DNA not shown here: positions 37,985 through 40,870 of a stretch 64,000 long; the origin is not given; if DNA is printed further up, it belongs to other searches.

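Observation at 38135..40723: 862-aa fusion of a PHP phosphoesterase to a Rad50/SbcC-like coiled-coil ABC ATPase: a single-chain nuclease-ATPase and candidate defence system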

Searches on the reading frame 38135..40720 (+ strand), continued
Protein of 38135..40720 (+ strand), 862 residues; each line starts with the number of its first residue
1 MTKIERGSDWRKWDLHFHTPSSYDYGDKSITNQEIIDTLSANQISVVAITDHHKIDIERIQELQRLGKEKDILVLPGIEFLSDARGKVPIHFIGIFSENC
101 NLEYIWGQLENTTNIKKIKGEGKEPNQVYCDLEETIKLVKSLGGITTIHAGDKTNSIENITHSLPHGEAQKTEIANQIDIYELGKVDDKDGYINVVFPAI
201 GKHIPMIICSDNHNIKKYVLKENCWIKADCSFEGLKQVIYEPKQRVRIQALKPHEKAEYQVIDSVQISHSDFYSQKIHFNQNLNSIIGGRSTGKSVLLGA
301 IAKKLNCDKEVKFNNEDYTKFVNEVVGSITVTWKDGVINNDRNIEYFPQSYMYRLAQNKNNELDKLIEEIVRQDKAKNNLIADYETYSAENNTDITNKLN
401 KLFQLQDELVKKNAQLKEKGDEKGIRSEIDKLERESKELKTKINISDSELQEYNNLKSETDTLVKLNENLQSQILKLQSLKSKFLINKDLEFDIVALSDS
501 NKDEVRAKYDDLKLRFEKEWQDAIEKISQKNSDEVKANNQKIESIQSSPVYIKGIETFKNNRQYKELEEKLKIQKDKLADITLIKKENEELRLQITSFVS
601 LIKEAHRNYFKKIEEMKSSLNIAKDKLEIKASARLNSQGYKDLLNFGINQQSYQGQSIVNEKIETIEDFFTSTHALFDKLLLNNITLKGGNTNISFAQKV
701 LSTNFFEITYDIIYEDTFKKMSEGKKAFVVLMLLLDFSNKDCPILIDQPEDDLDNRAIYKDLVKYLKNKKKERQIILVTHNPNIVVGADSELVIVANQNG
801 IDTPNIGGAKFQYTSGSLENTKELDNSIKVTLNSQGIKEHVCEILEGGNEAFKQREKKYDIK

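Call 44: fold_search(model_id=the predicted structure, library=pdb)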
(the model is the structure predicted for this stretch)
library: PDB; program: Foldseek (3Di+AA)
matches with E <= 10: 915; with E <= 0.001: 72
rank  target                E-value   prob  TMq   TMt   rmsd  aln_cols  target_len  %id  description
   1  5xei                  4.2e-10  1.00  0.21  0.34  31.3       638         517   15  Crystal structure of the Smc head domain with a coiled coil and joint derived from Pyrococcus yayanosii (released 2017-06-07)
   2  7nyw_B                9.4e-08  1.00  0.18  0.18  38.6       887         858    9  Cryo-EM structure of the MukBEF-MatP-DNA head module (released 2021-07-07)
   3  9qxx_A                1.3e-07  1.00  0.19  0.22  40.5       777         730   11  JetABC DNA loaded state dimer (released 2025-10-01)
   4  3o0f                  1.8e-07  1.00  0.19  0.52  10.2       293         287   15  Crystal structure of a putative metal-dependent phosphoesterase (BAD_1165) from bifidobacterium adolescentis atcc 15703  (released 2010-08-25)
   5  7nyw_A                3.8e-07  1.00  0.18  0.21  29.0       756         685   10  Cryo-EM structure of the MukBEF-MatP-DNA head module (released 2021-07-07)
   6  3e0f                  4.7e-07  1.00  0.19  0.52   9.5       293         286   15  Crystal structure of a putative metal-dependent phosphoesterase (bad_1165) from bifidobacterium adolescentis atcc 15703  (released 2008-09-02)
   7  9etk                  5.2e-07  1.00  0.18  0.50   6.4       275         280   14  Crystal structure of Vibrio cholerae RNase AM (released 2024-09-11)
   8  9qxu_B                5.2e-07  1.00  0.18  0.22  42.0       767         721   11  JetABC DNA loaded state monomer (open) (released 2025-10-01)
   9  7ug9                  5.7e-07  1.00  0.18  0.64   4.1       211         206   17  Crystal structure of RNase AM PHP domain (released 2022-08-31)
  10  7zr1_C                6.0e-07  1.00  0.15  0.17  72.6       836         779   12  Chaetomium thermophilum Mre11-Rad50-Nbs1 complex bound to ATPyS (composite structure) (released 2023-01-11)
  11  4gx8_B                8.8e-07  1.00  0.19  0.47   4.7       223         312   16  Crystal structure of a DNA polymerase III alpha-epsilon chimera (released 2013-04-03)
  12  4gx8_A                1.0e-06  1.00  0.18  0.44   5.2       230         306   17  Crystal structure of a DNA polymerase III alpha-epsilon chimera (released 2013-04-03)
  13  9qxx_B                1.5e-06  1.00  0.17  0.20  42.3       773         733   11  JetABC DNA loaded state dimer (released 2025-10-01)
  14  9qxt_A                2.1e-06  1.00  0.18  0.20  42.8       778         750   10  E. coli JetABC dimer in the DNA boarding-holding state (released 2025-10-01)
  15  2hnh                  2.6e-06  1.00  0.18  0.18   4.6       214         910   19  Crystal structure of the catalytic alpha subunit of E. coli replicative DNA polymerase III (released 2006-09-19)
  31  2yb1                  1.5e-05  1.00  0.17  0.48   8.8       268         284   15  Structure of an amidohydrolase from Chromobacterium violaceum (EFI target EFI-500202) with bound Mn, AMP and phosphate. (released 2011-03-16)
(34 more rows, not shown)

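Call 45: list_cluster_members(proteins=[P0001])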
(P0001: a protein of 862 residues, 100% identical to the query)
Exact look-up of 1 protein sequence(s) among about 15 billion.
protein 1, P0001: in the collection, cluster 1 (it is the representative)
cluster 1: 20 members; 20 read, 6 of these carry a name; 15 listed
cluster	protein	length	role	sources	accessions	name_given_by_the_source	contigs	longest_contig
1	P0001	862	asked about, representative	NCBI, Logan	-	-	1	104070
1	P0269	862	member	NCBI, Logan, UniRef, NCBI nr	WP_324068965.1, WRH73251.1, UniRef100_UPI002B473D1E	MAG: hypothetical protein RSE15_00090 [Flavobacterium sp.] | TrlF family AAA-like ATPase n=1 Tax=Flavobacterium sp. TaxID=239 RepID=UPI002B473D1E | hypothetical protein [Flavobacterium sp.]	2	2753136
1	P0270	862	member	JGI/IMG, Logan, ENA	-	predicted ATPase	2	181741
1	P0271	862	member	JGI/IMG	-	predicted ATPase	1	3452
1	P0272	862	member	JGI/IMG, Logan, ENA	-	hypothetical protein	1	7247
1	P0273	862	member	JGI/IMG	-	predicted ATPase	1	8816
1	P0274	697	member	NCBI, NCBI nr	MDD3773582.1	MAG: hypothetical protein PHC38_13140, partial [Weeksellaceae bacterium] | hypothetical protein [Weeksellaceae bacterium]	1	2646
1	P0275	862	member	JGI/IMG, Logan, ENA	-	-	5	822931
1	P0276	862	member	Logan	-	-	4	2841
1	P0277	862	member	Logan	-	-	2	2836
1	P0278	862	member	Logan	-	-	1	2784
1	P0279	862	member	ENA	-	-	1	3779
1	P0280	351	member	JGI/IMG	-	-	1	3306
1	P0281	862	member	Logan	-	-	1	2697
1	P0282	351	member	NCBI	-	-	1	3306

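Call 54: search_dna_similar(query=window:38135-40720:+, collection=plasmids, mode=protein, max_evalue=0.001, max_rows=40)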
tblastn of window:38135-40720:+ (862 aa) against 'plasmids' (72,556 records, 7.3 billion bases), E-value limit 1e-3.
Records with a match: 1119; places in all: 1187; records where one place covers at least 80% of the query: 11.
Best place of each record, by identity: 60-80% 3; <60% 1116.
By first word of the organism name: Escherichia 356; Klebsiella 340; Enterobacter 53; Salmonella 32; Citrobacter 28; Serratia 21; Pseudomonas 21; Staphylococcus 19; Raoultella 19; Sinorhizobium 19; and 65 more.
By predicted mobility (MOB-suite, as given by PLSDB): conjugative 827; non-mobilizable 176; mobilizable 116.
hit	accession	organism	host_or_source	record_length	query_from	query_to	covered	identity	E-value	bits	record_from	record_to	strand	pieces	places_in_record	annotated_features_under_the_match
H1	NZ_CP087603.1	Lactococcus lactis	Cell culture,Raw cow milk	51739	6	861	99%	32.5%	4e-101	353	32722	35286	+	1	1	TrlF family AAA-like ATPase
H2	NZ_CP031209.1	Levilactobacillus brevis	-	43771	4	859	99%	32.2%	2e-91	325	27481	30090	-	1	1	TrlF family AAA-like ATPase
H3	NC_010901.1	Lactococcus lactis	-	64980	205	859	76%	37.9%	1e-93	331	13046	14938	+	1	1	TrlF family AAA-like ATPase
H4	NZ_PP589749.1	Lactococcus sp.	Bacterial culture,Dairy environment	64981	205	859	76%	37.9%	1e-93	331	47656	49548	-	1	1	TrlF family AAA-like ATPase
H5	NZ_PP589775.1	Lactococcus sp.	Bacterial culture,Dairy environment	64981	205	859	76%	37.9%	1e-93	331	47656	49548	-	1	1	TrlF family AAA-like ATPase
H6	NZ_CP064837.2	Lactococcus lactis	Whole organism,Dairy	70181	205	859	76%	37.9%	1e-93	331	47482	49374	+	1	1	TrlF family AAA-like ATPase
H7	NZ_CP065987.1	Lactococcus lactis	-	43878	205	859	76%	37.2%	1e-91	325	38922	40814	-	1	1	TrlF family AAA-like ATPase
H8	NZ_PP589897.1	Lactococcus sp.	Bacterial culture,Dairy environment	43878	205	859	76%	37.2%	1e-91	325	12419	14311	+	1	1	TrlF family AAA-like ATPase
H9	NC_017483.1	Lactococcus lactis subsp. lactis CV56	Homo sapiens,vagina of healthy women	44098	205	859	76%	37.2%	1e-91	325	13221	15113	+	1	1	TrlF family AAA-like ATPase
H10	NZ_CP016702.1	Lactococcus lactis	Single cell,Dairy fermentation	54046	205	859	76%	37.2%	1e-91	325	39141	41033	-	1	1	TrlF family AAA-like ATPase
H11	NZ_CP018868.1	Companilactobacillus alimentarius DSM 20249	single cell,marinated fish product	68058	205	859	76%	36.4%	1e-89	319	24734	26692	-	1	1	TrlF family AAA-like ATPase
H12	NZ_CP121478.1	Staphylococcus epidermidis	Homo sapiens,Driveline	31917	205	860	76%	35.7%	1e-83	301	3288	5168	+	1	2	TrlF family AAA-like ATPase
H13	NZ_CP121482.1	Staphylococcus epidermidis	Homo sapiens,Forehead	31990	205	860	76%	35.7%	1e-83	301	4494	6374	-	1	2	TrlF family AAA-like ATPase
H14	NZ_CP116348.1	Enterobacter ludwigii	strawberry,pure cluture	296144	3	861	86%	30.9%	5e-61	285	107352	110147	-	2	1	TrlF family AAA-like ATPase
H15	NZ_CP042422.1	Leuconostoc lactis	cell culture,kimchi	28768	4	862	100%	26.3%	3e-44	181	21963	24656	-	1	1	TrlF family AAA-like ATPase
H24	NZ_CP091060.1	Klebsiella pneumoniae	Homo sapiens,sputum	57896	196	861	77%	30.2%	2e-59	228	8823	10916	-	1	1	TrlF family AAA-like ATPase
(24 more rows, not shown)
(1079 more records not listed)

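Call 55: search_dna_similar(query=window:38135-40720:+, collection=phages, mode=protein, max_evalue=0.001, max_rows=20)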
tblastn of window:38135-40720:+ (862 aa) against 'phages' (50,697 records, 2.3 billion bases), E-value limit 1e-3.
Records with a match: 7; places in all: 7; records where one place covers at least 80% of the query: 0.
Best place of each record, by identity: <60% 7.
By first word of the organism name: Yersinia 2; Listeria 2; Microcystis 1; Vibrio 1; Streptococcus 1.
By host as written in the record: Yersinia enterocolitica 2; Listeria monocytogenes 2; Microcystis wesenbergii 1; Vibrio cyclitrophicus 10N.286.54.E11 1; Streptococcus suis ZKB4 1.
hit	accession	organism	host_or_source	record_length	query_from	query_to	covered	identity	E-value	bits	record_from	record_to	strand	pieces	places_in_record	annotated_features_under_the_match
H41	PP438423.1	Microcystis phage Mwe-JY31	Microcystis wesenbergii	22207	3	859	77%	33.1%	7e-39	285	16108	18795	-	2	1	hypothetical protein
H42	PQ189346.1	Vibrio phage 10N.286.54.E11_PE001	Vibrio cyclitrophicus 10N.286.54.E11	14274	3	861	54%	29.2%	1e-10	142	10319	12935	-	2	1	hypothetical protein (x2)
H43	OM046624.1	Yersinia phage vB_YenM_42.18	Yersinia enterocolitica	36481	7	861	51%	29.7%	2e-10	142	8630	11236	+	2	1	chromosome partition protein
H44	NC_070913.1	Yersinia phage vB_YenM_42.18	Yersinia enterocolitica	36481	7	861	51%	29.7%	2e-10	142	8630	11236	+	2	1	chromosome partition protein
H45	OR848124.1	Listeria phage LM 4-14-1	Listeria monocytogenes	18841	4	861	51%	28.6%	5e-16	152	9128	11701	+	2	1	record has no annotation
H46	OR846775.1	Listeria phage LM 4-11-1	Listeria monocytogenes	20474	4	861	51%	28.6%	5e-16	152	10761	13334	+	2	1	record has no annotation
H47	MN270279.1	Streptococcus phage phi-SsuZKB4_rum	Streptococcus suis ZKB4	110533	711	860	17%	33.1%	2e-9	68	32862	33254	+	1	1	hypothetical protein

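Call 56: get_annotated_region(hit=H24, flank=6000)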
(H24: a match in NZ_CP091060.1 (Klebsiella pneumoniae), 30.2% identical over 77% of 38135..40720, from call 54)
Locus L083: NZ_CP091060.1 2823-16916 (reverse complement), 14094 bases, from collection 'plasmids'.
description: Klebsiella pneumoniae strain KP30086 plasmid pKP30086-2, complete sequence
organism: Klebsiella pneumoniae (NCBI taxid 573)
taxonomy: Bacteria; Pseudomonadota; Gammaproteobacteria; Enterobacterales; Enterobacteriaceae; Klebsiella; Klebsiella pneumoniae
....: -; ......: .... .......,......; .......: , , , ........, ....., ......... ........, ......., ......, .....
typing (MOB-suite, as given by PLSDB): non-mobilizable; replicon IncFII,IncR,rep_cluster_1418,rep_cluster_2183
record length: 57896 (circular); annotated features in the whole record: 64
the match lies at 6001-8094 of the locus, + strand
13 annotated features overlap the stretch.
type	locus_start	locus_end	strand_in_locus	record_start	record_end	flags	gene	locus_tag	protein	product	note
CDS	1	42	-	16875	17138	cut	-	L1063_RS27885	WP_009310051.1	hypothetical protein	-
CDS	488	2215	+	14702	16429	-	-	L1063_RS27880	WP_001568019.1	ATP-binding protein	-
CDS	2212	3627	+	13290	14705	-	-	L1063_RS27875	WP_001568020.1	UvrD-helicase domain-containing protein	-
CDS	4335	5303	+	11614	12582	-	-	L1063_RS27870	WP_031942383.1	IS5 family transposase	-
CDS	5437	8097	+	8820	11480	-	-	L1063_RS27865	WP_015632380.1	TrlF family AAA-like ATPase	-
CDS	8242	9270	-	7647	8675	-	-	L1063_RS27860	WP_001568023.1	Abi family protein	-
CDS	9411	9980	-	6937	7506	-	-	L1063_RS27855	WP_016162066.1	hypothetical protein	-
CDS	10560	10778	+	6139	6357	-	ccdA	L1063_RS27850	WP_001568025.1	type II toxin-antitoxin system antitoxin CcdA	-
CDS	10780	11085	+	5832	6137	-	ccdB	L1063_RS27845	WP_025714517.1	type II toxin-antitoxin system toxin CcdB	-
CDS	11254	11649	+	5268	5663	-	-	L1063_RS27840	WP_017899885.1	hypothetical protein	-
CDS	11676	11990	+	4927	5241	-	-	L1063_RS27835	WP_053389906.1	hypothetical protein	-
CDS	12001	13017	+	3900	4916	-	-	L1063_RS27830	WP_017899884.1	hypothetical protein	-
CDS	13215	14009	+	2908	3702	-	-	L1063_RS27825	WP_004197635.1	site-specific integrase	GO:0015074 - DNA integration [Evidence IEA]; GO:0006310 - DNA recombination [Evidence IEA]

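Call 57: get_annotated_region(hit=H1, flank=6000)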
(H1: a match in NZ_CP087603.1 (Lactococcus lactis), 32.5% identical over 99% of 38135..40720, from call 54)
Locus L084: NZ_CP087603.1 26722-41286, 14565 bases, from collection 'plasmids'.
description: Lactococcus lactis subsp. lactis strain IBB109 plasmid pIBB109_AgSa_3, complete sequence
organism: Lactococcus lactis (NCBI taxid 1360)
taxonomy: Bacteria; Bacillota; Bacilli; Lactobacillales; Streptococcaceae; Lactococcus; Lactococcus lactis
host: -; source: Cell culture,Raw cow milk; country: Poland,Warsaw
typing (MOB-suite, as given by PLSDB): conjugative; replicon rep_cluster_633; relaxase MOB_Unknown; mating-pair formation MPF_T
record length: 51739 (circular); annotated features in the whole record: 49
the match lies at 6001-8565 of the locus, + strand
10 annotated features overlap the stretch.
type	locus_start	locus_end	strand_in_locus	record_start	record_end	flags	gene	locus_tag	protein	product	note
CDS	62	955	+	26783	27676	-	-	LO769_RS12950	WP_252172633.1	polysaccharide deacetylase family protein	GO:0005975 - carbohydrate metabolic process [Evidence IEA]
CDS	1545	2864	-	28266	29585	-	-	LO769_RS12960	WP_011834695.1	IS4-like element IS1675 family transposase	GO:0006313 - DNA transposition [Evidence IEA]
CDS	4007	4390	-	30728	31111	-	-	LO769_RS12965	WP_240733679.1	PASTA domain-containing protein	-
CDS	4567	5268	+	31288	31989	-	-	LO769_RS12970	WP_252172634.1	IS6 family transposase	-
CDS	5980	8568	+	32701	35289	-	-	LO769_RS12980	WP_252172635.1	TrlF family AAA-like ATPase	-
CDS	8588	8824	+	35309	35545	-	-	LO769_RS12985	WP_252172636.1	hypothetical protein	-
CDS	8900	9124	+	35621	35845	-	-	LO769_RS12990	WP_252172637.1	hypothetical protein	-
CDS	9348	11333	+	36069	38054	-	-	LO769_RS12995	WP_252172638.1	site-specific DNA-methyltransferase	GO:0006306 - DNA methylation [Evidence IEA]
CDS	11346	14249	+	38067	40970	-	-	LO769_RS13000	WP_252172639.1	type III restriction-modification system endonuclease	-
CDS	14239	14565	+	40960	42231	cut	-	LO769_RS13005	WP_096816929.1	ParB N-terminal domain-containing protein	-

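Call 58: get_annotated_region(hit=H43, flank=5000)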
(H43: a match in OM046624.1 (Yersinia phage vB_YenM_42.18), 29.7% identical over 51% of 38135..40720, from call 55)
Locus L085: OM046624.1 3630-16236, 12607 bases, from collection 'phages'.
description: Yersinia phage vB_YenM_42.18, complete genome.
organism: Yersinia phage vB_YenM_42.18 (NCBI taxid 2918926)
taxonomy: Viruses; Duplodnaviria; Heunggongvirae; Uroviricota; Caudoviricetes; Peduoviridae; Firavirus; Firavirus YenM4218
host: Yersinia enterocolitica; source: -; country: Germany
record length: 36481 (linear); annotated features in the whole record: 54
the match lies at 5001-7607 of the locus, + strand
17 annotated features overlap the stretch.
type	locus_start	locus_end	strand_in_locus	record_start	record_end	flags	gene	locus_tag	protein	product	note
CDS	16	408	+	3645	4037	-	-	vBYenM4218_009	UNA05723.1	replication protein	replication protein GpB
CDS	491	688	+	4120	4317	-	-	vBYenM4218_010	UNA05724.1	transcriptional regulator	-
CDS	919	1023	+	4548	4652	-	-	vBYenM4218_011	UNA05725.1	hypothetical protein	-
CDS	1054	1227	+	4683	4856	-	-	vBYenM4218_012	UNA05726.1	hypothetical protein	-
CDS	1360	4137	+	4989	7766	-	-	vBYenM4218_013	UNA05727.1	replication protein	replication protein GpA, endonuclease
CDS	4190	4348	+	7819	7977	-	-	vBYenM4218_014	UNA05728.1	hypothetical protein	-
CDS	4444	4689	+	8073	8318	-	-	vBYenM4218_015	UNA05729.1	hypothetical protein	-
CDS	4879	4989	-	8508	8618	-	-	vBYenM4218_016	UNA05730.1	hypothetical protein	-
CDS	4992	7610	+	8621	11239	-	-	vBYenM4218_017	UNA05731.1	chromosome partition protein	chromosome partition protein Smc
CDS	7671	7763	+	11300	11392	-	-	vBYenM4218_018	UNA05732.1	hypothetical protein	-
CDS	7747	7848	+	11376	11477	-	-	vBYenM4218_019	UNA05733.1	hypothetical protein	-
CDS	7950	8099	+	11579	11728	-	-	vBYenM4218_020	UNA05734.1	hypothetical protein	-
CDS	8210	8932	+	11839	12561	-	-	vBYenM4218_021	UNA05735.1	hypothetical protein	-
CDS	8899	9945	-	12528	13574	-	-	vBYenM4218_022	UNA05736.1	portal vertex protein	portal vertex protein GpQ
CDS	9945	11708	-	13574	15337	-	-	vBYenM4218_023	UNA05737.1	terminase, ATPase subunit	terminase, ATPase subunit GpP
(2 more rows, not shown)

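Call 59: search_protein_families(library=ncbifam, proteins=[L085:4992-7607:+, L083:5437-8094:+, L084:5980-8565:+], max_evalue=1e-10)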
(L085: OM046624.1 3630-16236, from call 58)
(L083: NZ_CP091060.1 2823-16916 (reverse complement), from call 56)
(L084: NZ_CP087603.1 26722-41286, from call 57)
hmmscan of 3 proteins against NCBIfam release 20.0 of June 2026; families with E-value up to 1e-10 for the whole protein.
L085:4992-7607:+ (872 aa): 4 families
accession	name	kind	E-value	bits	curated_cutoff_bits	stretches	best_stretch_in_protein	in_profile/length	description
NF045780.1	TrlF_fam_ATP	equivalog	9.4e-139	464.8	350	1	4-871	2-944/944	TrlF family AAA-like ATPase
NF045781.1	Spaf1101_AAA_ATP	equivalog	2.4e-58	198.3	475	2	739-871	697-833/836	Spaf_1101 family AAA-like ATPase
NF042955.1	Ppl_antiphage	equivalog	8.9e-37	126.5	1000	1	746-866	759-878/882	anti-phage protein Ppl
NF038032.1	CehA_McbA_metalo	domain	1.7e-13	50.7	80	1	7-168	2-147/315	CehA/McbA family metallohydrolase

L083:5437-8094:+ (886 aa): 3 families
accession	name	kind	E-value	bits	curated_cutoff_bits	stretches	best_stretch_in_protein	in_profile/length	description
NF045780.1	TrlF_fam_ATP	equivalog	1.2e-156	524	350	1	2-885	47-944/944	TrlF family AAA-like ATPase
NF045781.1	Spaf1101_AAA_ATP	equivalog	1.8e-38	132.6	475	1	741-831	707-800/836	Spaf_1101 family AAA-like ATPase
NF042955.1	Ppl_antiphage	equivalog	6.5e-32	110.4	1000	2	162-328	164-322/882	anti-phage protein Ppl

L084:5980-8565:+ (862 aa): 3 families
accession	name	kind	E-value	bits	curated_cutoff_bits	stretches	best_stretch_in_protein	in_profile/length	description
NF045780.1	TrlF_fam_ATP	equivalog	3.2e-145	486.2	350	1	8-861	1-944/944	TrlF family AAA-like ATPase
NF045781.1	Spaf1101_AAA_ATP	equivalog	5.6e-34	117.7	475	1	231-798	264-791/836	Spaf_1101 family AAA-like ATPase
NF042955.1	Ppl_antiphage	equivalog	1e-19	70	1000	1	717-800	762-843/882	anti-phage protein Ppl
